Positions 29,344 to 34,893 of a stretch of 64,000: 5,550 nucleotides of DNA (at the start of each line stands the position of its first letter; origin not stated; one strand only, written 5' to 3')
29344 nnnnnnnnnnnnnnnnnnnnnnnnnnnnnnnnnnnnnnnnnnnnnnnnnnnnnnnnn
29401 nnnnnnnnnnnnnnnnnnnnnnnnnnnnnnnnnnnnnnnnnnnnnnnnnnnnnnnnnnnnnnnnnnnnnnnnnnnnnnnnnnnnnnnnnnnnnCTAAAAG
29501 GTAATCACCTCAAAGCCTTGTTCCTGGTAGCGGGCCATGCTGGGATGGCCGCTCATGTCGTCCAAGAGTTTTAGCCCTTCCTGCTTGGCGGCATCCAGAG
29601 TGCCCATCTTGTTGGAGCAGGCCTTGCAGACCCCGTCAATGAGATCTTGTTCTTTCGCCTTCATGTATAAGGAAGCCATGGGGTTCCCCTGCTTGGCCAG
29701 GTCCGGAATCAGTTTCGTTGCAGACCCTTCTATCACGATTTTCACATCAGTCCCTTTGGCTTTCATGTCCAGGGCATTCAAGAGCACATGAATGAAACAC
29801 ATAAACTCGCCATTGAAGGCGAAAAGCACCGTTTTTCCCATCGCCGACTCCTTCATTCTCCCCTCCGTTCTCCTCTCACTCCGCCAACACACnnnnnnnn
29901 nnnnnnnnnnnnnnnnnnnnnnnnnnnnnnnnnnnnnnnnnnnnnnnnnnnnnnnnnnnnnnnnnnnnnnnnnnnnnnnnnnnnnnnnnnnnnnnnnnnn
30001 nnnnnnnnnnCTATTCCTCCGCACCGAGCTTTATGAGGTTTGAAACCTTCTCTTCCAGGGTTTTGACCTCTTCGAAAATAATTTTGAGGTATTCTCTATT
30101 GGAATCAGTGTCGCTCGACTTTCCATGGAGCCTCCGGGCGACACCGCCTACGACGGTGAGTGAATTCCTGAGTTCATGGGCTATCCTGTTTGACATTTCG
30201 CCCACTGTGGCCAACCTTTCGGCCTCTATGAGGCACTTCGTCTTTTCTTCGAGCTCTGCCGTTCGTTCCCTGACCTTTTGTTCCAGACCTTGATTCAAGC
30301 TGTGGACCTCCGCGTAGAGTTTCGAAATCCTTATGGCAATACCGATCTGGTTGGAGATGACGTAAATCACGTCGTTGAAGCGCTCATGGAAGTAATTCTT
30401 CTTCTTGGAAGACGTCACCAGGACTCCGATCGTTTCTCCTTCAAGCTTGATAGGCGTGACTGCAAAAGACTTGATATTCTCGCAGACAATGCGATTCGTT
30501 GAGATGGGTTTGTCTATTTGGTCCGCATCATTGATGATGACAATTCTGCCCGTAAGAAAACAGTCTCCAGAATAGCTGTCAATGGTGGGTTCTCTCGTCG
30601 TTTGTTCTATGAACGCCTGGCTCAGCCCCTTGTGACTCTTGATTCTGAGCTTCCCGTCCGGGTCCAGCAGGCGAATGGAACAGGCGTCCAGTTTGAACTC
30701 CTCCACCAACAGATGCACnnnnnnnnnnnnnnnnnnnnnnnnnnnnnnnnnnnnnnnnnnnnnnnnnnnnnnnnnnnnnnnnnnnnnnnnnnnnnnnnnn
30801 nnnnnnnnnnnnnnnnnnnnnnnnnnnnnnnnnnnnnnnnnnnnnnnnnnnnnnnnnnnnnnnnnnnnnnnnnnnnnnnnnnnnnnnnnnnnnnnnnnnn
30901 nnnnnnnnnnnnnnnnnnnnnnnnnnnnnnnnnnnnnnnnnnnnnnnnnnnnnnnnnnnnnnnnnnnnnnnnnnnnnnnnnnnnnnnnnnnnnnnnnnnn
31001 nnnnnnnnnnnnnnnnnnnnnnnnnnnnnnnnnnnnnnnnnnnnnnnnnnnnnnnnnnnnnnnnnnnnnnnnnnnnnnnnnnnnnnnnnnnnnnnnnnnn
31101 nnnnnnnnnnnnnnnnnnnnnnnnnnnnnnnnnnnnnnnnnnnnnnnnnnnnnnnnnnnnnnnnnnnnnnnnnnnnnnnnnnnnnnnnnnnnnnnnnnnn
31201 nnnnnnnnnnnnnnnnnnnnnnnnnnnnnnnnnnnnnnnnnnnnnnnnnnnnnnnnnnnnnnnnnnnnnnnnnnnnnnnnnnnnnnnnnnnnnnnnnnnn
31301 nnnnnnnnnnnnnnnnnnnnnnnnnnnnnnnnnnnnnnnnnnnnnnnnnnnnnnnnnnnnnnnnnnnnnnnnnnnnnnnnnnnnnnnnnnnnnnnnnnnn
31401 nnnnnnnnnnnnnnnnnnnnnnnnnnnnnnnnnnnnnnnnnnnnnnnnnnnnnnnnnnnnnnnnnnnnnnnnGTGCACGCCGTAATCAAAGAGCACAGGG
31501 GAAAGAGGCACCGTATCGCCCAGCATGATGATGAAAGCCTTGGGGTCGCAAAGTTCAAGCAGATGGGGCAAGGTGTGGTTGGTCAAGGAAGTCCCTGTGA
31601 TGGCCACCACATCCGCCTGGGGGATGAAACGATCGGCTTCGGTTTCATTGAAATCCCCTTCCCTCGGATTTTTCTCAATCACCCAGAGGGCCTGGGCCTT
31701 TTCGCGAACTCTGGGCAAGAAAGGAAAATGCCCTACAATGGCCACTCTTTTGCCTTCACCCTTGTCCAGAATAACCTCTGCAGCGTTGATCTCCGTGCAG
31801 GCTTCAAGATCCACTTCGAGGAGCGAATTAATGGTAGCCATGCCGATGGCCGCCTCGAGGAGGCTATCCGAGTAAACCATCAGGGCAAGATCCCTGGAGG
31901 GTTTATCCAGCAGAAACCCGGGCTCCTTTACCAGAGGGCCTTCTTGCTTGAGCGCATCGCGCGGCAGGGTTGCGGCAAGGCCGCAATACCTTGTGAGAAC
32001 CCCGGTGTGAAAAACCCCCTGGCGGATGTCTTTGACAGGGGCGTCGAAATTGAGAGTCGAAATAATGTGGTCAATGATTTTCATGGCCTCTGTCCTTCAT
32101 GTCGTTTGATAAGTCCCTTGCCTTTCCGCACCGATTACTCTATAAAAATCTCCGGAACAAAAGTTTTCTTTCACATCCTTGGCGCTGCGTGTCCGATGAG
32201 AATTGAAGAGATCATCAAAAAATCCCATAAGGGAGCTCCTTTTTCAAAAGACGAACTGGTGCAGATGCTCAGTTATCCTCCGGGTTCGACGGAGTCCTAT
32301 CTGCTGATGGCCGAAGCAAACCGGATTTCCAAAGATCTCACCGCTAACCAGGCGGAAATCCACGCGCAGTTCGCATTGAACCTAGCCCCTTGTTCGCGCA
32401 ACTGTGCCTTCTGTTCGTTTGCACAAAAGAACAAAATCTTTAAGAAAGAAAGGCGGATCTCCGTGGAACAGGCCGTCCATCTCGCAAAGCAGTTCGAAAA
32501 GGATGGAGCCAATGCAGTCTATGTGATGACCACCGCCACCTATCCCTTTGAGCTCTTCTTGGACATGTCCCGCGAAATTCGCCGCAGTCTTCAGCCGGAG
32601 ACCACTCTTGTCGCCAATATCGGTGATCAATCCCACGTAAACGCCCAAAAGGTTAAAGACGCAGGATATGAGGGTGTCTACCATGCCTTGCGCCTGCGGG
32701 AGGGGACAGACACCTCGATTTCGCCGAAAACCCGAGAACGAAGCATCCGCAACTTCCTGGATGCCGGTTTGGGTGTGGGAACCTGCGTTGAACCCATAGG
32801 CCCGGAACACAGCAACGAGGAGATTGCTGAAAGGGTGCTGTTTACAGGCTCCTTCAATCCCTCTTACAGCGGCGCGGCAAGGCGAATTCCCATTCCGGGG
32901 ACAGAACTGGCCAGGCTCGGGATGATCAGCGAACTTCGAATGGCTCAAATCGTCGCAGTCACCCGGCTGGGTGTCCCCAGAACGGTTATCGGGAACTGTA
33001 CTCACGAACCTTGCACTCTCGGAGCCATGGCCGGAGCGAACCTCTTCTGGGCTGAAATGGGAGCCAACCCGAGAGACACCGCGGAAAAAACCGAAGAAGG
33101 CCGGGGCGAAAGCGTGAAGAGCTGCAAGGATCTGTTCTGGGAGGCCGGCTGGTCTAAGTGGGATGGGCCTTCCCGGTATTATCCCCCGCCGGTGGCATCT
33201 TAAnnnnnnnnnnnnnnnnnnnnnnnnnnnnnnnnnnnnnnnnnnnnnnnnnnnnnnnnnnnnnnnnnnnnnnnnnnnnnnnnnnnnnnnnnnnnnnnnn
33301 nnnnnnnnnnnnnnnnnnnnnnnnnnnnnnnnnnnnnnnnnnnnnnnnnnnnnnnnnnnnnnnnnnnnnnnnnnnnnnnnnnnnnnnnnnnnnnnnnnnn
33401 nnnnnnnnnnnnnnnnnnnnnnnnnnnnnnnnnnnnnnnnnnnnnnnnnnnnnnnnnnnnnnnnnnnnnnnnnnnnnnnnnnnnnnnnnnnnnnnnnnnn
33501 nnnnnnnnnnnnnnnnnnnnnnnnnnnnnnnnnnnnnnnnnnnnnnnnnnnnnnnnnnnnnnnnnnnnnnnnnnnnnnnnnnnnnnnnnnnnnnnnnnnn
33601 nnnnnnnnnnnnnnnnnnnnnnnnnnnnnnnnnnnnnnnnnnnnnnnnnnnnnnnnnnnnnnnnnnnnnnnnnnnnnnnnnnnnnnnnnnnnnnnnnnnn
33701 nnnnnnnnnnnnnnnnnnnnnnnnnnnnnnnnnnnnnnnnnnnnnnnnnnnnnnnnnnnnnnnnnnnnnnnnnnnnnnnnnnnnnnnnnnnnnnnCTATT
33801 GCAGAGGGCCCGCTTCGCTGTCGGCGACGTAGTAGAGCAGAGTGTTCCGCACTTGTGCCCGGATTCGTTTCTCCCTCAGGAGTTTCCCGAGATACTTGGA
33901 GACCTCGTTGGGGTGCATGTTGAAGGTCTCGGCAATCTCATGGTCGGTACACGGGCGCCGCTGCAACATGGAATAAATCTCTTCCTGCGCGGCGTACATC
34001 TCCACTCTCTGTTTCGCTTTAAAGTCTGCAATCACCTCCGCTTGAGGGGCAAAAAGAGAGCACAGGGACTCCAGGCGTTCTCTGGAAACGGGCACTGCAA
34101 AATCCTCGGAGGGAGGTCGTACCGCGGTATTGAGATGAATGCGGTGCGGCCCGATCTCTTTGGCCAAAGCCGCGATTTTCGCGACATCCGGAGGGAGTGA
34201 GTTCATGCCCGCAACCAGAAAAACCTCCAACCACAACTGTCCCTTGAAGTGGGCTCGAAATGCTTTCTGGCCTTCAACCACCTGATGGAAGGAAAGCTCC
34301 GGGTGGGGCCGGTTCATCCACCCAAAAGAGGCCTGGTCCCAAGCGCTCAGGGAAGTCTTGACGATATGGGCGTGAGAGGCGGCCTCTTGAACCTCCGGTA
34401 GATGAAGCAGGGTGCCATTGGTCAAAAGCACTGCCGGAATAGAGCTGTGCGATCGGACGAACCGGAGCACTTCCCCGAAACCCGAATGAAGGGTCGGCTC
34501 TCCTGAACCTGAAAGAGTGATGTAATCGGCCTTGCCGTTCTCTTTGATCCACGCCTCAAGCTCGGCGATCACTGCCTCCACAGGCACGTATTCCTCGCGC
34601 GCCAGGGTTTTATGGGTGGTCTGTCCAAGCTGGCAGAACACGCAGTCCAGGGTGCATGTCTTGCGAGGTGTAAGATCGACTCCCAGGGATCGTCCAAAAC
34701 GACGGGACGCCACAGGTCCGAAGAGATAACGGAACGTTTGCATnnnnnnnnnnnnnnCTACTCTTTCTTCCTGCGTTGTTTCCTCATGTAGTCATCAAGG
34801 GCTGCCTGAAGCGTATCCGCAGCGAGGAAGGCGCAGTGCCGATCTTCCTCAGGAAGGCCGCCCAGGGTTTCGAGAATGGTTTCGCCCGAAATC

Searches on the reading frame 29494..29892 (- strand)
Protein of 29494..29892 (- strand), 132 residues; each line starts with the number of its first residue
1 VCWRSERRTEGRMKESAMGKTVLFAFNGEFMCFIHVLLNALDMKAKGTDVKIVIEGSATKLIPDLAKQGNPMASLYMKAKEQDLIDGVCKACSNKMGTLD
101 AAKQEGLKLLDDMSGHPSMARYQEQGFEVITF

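Call 42: search_protein_families(library=pfam, proteins=[window:29494-29892:-], max_evalue=0.001)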
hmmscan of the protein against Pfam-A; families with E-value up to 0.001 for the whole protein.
window:29494-29892:- (132 aa): 1 family
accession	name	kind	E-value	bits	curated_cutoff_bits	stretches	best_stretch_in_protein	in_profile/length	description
PF02635.20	DsrE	-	0.0009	19.8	22.7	1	41-132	25-116/116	DsrE/DsrF-like family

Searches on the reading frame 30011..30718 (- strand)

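Call 42: search_protein_families(library=pfam, proteins=[window:30011-30718:-], max_evalue=0.001)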
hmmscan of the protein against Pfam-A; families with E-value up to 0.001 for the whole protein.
window:30011-30718:- (235 aa): 3 families
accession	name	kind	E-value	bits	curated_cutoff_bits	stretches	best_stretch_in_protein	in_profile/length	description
PF13185.12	GAF_2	-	1.7e-14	54.6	28.6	1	5-129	15-135/136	GAF domain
PF01590.32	GAF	-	2.1e-11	44.9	22.4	1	2-129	11-133/133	GAF domain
PF00512.31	HisKA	-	2.6e-08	34.3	26.9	1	173-230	3-59/66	His Kinase A (phospho-acceptor) domain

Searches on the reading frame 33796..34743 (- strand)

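Call 61: search_protein_families(library=pfam, proteins=[window:33796-34743:-], max_evalue=0.0001)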
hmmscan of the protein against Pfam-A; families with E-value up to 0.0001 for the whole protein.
window:33796-34743:- (315 aa): 1 family
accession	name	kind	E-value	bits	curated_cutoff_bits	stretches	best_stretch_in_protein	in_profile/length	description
PF04055.27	Radical_SAM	-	2.2e-13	51.1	29.5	1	29-121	6-96/166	Radical SAM superfamily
